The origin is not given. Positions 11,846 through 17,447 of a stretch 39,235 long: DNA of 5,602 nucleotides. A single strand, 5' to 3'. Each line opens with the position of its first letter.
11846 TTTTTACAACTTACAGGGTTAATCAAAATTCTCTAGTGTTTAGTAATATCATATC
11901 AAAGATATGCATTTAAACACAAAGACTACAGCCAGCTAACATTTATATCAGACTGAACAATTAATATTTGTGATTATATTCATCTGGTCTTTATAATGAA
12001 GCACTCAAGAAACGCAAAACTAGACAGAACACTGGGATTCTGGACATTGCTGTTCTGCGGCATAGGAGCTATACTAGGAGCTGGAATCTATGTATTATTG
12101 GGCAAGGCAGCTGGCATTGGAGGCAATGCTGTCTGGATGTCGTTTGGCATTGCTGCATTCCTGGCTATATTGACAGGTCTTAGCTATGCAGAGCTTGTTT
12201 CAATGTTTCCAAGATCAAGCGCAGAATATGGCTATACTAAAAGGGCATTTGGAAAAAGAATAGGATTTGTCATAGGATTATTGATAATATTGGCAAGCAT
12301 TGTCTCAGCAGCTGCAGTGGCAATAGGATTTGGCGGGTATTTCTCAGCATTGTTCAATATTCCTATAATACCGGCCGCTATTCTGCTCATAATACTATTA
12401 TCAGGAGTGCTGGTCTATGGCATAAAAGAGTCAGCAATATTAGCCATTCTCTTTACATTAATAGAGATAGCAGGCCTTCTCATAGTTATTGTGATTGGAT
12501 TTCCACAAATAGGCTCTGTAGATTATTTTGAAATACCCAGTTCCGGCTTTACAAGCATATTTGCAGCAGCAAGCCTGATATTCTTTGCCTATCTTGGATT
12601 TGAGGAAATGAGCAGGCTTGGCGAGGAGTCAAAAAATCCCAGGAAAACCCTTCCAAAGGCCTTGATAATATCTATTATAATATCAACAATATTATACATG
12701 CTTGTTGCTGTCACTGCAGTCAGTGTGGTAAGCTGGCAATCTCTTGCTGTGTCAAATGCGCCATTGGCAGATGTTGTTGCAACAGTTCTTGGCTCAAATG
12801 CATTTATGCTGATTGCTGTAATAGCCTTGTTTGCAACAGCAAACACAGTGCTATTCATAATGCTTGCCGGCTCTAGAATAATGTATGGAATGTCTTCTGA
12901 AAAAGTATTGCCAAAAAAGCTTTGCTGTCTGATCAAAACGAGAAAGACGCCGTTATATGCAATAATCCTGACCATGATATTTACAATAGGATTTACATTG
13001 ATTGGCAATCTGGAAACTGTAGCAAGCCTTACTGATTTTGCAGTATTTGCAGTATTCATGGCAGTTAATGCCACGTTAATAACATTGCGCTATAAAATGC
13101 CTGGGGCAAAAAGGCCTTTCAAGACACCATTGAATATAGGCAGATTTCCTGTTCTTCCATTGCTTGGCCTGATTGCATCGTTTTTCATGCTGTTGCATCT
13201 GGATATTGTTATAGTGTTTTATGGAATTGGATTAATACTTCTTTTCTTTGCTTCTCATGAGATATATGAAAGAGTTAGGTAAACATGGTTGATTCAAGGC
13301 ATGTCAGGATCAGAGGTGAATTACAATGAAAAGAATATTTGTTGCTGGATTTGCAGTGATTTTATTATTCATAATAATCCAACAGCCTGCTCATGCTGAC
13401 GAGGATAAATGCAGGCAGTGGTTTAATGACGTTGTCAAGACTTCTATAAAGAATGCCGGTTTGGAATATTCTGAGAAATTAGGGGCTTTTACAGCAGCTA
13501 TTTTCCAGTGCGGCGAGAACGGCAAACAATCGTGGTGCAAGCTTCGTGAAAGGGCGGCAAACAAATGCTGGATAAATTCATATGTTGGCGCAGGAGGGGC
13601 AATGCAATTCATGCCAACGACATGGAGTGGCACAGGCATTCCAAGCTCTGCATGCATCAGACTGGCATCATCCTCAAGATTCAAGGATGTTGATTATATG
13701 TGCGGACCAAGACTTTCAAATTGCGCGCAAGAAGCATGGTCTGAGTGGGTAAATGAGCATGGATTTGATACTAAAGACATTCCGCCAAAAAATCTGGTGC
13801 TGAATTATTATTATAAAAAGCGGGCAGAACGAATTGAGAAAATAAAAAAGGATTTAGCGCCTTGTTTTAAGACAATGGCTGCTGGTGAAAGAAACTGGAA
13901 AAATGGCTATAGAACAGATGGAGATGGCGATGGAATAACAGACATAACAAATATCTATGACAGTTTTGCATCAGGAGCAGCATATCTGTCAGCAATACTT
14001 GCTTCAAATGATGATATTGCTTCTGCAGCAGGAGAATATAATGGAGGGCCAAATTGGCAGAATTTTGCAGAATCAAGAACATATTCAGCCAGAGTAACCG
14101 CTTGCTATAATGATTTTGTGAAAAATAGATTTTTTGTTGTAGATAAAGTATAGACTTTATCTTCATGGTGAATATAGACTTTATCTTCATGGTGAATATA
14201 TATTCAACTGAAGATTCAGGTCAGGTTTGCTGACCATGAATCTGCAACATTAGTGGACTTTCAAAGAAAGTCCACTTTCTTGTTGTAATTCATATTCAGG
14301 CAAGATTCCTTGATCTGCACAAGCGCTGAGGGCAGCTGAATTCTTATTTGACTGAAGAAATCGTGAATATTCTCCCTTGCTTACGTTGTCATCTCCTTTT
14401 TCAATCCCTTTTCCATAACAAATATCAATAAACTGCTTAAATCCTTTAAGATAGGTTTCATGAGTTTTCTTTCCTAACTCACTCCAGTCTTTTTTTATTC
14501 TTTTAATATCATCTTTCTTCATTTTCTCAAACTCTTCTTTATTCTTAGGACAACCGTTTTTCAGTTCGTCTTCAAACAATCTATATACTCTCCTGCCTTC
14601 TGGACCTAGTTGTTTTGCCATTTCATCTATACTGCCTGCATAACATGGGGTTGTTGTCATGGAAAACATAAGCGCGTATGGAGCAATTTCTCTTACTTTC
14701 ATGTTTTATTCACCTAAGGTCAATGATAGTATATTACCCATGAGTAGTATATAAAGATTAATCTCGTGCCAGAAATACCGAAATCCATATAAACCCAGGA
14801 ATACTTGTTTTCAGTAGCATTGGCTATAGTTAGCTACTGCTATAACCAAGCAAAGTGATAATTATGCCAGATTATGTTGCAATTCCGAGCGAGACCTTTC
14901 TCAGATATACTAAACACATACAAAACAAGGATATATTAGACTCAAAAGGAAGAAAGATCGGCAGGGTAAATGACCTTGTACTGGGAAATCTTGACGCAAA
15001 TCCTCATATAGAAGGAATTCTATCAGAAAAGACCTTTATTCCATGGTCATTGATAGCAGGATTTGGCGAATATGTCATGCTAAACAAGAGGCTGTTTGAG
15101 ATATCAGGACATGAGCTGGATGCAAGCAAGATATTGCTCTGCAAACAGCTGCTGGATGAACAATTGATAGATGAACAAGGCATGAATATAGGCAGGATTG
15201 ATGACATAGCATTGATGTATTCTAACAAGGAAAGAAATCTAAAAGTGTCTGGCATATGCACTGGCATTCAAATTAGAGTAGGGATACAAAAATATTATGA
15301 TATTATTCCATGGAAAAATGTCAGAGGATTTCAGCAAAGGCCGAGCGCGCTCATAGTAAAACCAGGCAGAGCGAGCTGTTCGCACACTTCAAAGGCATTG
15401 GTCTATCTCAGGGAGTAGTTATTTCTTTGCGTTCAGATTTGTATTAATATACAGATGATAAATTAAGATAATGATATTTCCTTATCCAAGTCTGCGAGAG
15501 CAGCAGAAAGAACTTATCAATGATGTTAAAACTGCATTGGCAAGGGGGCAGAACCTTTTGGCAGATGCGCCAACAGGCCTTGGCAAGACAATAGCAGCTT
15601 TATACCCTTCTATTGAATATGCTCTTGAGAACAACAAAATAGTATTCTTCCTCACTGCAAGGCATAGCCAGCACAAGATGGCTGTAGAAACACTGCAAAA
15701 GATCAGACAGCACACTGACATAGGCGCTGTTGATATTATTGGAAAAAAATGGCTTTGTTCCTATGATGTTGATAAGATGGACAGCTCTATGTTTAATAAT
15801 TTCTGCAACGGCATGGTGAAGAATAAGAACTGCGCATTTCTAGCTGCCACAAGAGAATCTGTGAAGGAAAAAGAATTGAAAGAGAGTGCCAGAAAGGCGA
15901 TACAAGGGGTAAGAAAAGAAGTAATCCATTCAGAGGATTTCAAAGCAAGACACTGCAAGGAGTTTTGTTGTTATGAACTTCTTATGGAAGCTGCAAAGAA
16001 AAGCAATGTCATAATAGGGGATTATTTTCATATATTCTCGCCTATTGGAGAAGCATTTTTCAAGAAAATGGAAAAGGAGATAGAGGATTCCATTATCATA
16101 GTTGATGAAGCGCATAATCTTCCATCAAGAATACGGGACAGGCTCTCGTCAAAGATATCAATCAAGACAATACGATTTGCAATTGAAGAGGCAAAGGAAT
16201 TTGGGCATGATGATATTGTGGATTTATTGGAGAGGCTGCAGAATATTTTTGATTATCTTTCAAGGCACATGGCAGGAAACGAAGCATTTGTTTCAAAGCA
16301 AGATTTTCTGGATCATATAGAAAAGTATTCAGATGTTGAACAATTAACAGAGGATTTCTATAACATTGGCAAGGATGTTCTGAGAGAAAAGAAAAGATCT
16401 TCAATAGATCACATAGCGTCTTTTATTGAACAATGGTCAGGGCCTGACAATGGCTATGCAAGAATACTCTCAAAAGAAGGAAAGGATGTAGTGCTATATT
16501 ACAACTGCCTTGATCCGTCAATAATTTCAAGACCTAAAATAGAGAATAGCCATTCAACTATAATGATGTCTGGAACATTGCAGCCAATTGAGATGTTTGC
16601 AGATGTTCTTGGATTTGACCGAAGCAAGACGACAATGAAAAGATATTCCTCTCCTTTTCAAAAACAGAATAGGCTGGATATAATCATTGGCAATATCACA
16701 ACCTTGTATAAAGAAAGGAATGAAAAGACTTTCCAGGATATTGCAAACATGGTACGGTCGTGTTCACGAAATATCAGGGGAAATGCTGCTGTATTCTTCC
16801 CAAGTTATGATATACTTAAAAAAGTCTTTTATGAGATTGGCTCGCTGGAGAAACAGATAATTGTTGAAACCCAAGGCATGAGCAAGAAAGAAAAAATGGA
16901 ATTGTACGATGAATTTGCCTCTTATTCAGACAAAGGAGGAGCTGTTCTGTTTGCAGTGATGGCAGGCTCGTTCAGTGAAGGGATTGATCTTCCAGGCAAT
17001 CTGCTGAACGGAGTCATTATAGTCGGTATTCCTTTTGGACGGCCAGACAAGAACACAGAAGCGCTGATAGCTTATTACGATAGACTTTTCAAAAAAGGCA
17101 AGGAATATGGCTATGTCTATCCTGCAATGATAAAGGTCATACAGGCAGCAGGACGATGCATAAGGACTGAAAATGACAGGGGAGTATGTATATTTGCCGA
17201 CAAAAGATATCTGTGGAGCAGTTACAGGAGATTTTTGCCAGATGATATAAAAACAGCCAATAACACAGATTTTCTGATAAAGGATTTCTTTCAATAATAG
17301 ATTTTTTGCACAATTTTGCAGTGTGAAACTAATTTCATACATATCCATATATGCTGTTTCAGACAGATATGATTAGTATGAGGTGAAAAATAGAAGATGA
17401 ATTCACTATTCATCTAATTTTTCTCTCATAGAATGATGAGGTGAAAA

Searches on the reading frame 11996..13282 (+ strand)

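Call 10: search_protein_families(library=pfam, proteins=[window:11996-13282:+])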
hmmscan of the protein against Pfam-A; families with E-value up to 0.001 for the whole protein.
window:11996-13282:+ (428 aa): 3 families
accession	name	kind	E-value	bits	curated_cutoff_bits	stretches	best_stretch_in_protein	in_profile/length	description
PF13520.12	AA_permease_2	-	1.2e-45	156.7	27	1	13-399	1-401/427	Amino acid permease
PF00324.27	AA_permease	-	4.9e-36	124.8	24.6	1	19-407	3-425/470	Amino acid permease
PF03845.19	Spore_permease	-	1.8e-12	47.2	23.4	1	23-270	12-262/321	Spore germination protein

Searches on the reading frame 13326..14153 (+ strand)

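Call 50: search_protein_families(library=pfam, proteins=[window:13326-14153:+], max_evalue=0.0001)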
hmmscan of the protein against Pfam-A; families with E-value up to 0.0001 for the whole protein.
window:13326-14153:+ (275 aa): 1 family
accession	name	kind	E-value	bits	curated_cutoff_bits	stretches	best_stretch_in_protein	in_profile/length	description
PF13406.11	SLT_2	-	2e-05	24.4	24.3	0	79-102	145-168/292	Transglycosylase SLT domain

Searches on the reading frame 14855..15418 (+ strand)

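Call 50: search_protein_families(library=pfam, proteins=[window:14855-15418:+], max_evalue=0.0001)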
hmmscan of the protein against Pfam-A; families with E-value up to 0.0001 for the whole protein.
window:14855-15418:+ (187 aa): 1 family
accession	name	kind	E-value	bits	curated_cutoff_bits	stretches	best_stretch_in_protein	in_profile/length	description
PF05239.21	PRC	-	8.2e-06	26.2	21.2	0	22-43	9-30/78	PRC-barrel domain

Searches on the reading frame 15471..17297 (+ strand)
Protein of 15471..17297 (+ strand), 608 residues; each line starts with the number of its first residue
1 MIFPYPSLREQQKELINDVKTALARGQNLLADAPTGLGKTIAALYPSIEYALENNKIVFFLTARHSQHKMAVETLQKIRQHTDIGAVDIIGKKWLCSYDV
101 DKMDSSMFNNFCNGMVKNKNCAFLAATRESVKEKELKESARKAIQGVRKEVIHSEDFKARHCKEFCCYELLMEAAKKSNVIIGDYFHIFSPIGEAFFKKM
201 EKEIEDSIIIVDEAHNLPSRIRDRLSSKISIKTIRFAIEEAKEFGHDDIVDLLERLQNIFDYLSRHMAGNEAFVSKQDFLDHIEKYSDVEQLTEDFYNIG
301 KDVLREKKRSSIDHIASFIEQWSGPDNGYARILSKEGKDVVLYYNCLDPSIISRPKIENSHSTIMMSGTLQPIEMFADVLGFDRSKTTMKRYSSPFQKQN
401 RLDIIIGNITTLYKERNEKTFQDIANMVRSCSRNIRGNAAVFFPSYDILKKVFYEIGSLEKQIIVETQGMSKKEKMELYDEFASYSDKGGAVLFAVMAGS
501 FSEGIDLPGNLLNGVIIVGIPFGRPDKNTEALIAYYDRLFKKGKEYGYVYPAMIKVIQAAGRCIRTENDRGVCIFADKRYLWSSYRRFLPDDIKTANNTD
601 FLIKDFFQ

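Call 10: search_protein_families(library=pfam, proteins=[window:15471-17297:+])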
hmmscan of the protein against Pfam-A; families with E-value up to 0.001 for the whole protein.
window:15471-17297:+ (608 aa): 6 families
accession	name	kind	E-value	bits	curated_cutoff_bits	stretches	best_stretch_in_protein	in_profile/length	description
PF13307.12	Helicase_C_2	-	2.6e-44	151.7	25.3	1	431-594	4-168/170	Helicase C-terminal domain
PF06777.17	HBB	-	1.7e-16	60.9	30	1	237-415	1-190/190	Helical and beta-bridge domain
PF06733.21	DEAD_2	-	5.4e-16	59.2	21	1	64-232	5-170/172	DEAD_2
PF04851.21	ResIII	-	2.7e-10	40.8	22.5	1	7-82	3-80/164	Type III restriction enzyme, res subunit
PF00270.35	DEAD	-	9.9e-09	35.6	26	1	11-220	3-132/167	DEAD/DEAH box helicase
PF00271.37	Helicase_C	-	0.00035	21.2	23.5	0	428-566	10-109/110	Helicase conserved C-terminal domain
